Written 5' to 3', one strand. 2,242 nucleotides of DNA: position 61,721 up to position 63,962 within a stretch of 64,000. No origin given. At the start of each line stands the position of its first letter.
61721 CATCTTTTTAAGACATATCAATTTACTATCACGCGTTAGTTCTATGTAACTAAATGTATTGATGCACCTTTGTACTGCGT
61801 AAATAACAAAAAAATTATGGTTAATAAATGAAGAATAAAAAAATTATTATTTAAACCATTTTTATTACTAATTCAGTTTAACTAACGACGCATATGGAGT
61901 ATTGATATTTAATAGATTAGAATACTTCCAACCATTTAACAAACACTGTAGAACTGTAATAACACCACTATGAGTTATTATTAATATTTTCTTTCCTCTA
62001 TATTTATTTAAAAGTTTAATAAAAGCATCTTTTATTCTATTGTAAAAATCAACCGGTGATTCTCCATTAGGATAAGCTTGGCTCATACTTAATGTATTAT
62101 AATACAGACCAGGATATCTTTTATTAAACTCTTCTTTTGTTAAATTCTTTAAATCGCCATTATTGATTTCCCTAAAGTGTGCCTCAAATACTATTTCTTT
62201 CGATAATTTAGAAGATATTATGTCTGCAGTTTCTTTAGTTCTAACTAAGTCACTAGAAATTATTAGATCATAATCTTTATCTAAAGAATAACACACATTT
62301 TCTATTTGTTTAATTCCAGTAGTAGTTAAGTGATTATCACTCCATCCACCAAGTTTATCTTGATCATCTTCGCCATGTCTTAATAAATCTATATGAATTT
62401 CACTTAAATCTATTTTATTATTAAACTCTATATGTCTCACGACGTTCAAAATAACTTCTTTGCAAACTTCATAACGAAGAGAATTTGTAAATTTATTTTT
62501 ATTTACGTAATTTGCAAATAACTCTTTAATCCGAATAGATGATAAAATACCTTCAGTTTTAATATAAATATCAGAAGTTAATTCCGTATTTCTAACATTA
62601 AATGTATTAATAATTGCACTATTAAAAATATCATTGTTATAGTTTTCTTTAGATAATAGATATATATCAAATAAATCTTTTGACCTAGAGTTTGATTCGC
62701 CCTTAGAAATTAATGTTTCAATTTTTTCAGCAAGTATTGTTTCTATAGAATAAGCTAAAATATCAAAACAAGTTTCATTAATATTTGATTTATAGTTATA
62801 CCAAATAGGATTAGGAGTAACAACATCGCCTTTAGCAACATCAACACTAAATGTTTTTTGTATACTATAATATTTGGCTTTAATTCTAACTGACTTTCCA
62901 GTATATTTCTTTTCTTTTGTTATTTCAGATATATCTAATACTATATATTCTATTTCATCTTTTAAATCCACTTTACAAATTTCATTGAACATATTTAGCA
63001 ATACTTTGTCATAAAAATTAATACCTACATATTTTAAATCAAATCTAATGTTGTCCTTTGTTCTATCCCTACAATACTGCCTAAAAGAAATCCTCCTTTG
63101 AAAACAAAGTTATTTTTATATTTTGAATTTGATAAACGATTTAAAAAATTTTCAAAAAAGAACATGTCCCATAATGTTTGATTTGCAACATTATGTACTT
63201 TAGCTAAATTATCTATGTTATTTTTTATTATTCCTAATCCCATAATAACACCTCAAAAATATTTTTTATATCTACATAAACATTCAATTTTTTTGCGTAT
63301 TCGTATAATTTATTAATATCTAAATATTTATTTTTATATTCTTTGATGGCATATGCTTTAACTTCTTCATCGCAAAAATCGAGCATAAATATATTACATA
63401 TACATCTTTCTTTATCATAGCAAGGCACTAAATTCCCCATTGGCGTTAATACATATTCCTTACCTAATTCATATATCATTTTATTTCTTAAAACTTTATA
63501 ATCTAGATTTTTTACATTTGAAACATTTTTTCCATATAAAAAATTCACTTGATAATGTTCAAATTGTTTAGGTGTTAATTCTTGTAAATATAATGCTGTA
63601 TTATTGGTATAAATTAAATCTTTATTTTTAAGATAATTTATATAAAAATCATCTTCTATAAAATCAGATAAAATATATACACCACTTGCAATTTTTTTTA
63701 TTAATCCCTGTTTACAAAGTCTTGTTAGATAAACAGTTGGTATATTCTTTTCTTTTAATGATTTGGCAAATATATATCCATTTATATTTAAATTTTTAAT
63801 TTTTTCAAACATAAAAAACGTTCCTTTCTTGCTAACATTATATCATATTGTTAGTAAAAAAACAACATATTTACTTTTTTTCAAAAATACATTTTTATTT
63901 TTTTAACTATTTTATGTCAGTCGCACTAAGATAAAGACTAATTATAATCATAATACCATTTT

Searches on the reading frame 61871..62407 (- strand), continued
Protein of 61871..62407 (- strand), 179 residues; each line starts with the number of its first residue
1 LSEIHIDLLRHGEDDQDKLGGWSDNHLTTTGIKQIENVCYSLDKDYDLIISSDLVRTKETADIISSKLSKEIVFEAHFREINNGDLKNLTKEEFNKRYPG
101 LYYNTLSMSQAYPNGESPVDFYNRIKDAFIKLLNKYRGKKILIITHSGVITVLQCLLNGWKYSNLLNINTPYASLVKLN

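Call 75: find_encoding_contigs(protein=P0133, flank=5000, max_places=4)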
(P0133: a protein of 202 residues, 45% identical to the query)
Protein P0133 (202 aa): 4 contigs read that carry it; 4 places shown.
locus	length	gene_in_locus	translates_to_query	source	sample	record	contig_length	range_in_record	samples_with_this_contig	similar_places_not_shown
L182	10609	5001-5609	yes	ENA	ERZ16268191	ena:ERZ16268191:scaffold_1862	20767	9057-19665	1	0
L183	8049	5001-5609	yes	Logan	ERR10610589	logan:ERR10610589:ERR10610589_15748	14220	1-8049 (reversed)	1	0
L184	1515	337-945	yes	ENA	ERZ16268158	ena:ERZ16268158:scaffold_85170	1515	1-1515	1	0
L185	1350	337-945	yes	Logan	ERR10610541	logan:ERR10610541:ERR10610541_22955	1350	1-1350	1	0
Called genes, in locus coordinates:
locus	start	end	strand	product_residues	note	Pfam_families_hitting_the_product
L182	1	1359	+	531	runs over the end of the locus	PF00501:AMP-binding, PF13193:AMP-binding_C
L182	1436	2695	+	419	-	PF07690:MFS_1, PF00083:Sugar_tr (faint), PF07690:MFS_1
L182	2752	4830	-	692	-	PF04231:Endonuclease_1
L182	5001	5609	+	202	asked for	PF00300:His_Phos_1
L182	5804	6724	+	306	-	PF00890:FAD_binding_2 (weak), PF01134:GIDA (faint), PF01266:DAO (weak), PF03486:HI0933_like (faint), PF07992:Pyr_redox_2, PF12831:FAD_oxidored (weak), PF13738:Pyr_redox_3, PF00070:Pyr_redox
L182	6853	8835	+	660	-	PF01553:Acyltransferase, PF13439:Glyco_transf_4, PF00534:Glycos_transf_1, PF13692:Glyco_trans_1_4, PF13524:Glyco_trans_1_2 (weak)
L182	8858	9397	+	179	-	PF00210:Ferritin (weak), PF02915:Rubrerythrin, PF21349:RUBY_RBDX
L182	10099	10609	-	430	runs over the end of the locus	PF13173:AAA_14, PF13635:DUF4143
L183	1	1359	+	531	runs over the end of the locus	PF00501:AMP-binding, PF13193:AMP-binding_C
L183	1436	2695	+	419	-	PF07690:MFS_1, PF00083:Sugar_tr (faint), PF07690:MFS_1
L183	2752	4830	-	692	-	PF04231:Endonuclease_1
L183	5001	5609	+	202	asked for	PF00300:His_Phos_1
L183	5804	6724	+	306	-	PF00890:FAD_binding_2 (weak), PF01134:GIDA (faint), PF01266:DAO (weak), PF03486:HI0933_like (faint), PF07992:Pyr_redox_2, PF12831:FAD_oxidored (weak), PF13738:Pyr_redox_3, PF00070:Pyr_redox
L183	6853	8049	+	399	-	?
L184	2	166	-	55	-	?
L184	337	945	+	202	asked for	PF00300:His_Phos_1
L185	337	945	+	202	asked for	PF00300:His_Phos_1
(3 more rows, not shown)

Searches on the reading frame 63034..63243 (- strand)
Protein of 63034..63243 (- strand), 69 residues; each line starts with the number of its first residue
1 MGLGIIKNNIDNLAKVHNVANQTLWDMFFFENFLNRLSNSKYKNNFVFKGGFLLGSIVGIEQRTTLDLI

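Call 4: search_protein_families(library=pfam, proteins=[window:63034-63243:-], max_evalue=0.1)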
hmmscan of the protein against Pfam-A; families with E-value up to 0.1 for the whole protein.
window:63034-63243:- (69 aa): 1 family
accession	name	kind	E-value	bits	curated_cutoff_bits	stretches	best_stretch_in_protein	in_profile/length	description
PF08843.17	AbiEii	-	3.4e-06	27.6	22.5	1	33-68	2-37/238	Nucleotidyl transferase AbiEii toxin, Type IV TA system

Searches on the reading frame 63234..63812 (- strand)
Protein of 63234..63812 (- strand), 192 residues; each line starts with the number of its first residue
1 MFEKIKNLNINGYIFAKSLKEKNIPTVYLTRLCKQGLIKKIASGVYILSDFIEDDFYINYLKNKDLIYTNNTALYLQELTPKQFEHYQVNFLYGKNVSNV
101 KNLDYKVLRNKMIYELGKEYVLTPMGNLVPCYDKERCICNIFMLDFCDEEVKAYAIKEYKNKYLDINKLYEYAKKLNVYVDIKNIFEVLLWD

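Call 4: search_protein_families(library=pfam, proteins=[window:63234-63812:-], max_evalue=0.1)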
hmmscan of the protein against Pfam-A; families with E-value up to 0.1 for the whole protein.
window:63234-63812:- (192 aa): 1 family
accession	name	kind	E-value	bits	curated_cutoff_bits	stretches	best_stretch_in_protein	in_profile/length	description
PF13338.12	AbiEi_4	-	0.0002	21.8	25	1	22-48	22-48/49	Transcriptional regulator, AbiEi antitoxin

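Call 21: search_solved_structures(query=window:63237-63812:-, max_evalue=1, show_alignments=2)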
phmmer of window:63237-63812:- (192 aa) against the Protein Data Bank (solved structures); distinct sequences matched with E-value up to 1: 2.
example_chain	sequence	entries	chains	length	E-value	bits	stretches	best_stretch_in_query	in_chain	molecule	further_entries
6y8q_A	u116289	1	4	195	1.2e-22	84.1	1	11-190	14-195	Abortive phage infection protein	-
9hlo_A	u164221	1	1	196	1.3e-22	83.9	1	11-190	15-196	Abortive infection protein AbiGI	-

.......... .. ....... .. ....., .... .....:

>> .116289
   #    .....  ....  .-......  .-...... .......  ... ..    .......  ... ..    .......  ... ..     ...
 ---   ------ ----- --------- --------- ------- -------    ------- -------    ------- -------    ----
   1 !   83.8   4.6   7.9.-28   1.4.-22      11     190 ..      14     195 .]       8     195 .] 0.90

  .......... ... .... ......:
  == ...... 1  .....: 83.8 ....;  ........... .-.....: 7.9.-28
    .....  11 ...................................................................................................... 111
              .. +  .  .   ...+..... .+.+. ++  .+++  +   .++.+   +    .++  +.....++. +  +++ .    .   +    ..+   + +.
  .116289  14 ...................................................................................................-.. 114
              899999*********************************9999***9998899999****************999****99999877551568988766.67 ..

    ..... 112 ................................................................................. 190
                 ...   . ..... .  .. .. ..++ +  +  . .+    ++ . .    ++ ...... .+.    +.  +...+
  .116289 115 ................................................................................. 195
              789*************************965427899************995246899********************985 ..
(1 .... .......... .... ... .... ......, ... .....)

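Call 41: search_protein_families(library=padloc, proteins=[window:63237-63812:-], max_evalue=0.001)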
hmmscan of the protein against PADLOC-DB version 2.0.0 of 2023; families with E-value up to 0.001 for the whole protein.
window:63237-63812:- (192 aa): 12 families
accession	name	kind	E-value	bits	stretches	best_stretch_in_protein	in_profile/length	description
PDLC02225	AbiEi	-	2.5e-41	139.6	1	4-190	9-195/198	AbiEi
PDLC02275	AbiEi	-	1.3e-15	55.9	1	11-188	10-182/184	AbiEi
PDLC02262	AbiEi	-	1.1e-14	52.5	1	21-190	35-206/206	AbiEi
PDLC02253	AbiEi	-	7.5e-13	46.6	1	9-91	13-95/112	AbiEi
PDLC02265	AbiEi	-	8.7e-12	43.2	1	9-189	12-197/198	AbiEi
PDLC02254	AbiEi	-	8e-11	40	1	4-180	8-188/197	AbiEi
PDLC02283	AbiEi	-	3.7e-08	31.3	1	9-180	15-191/201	AbiEi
PDLC02248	AbiEi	-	4.1e-08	31.2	1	12-185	16-193/198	AbiEi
PDLC02267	AbiEi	-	1.8e-07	28.9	1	27-179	39-188/252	AbiEi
PDLC02245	AbiEi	-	4.9e-06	24.3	1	14-190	13-194/194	AbiEi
PDLC02239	AbiEi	-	3.3e-05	21.7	1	21-189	19-193/195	AbiEi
PDLC02263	AbiEi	-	8.8e-05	20.4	1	9-189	59-244/244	AbiEi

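Call 42: search_protein_families(library=ncbifam, proteins=[window:63237-63812:-], max_evalue=0.001)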
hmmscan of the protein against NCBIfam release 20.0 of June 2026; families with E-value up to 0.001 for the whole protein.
window:63237-63812:- (192 aa): 0 families
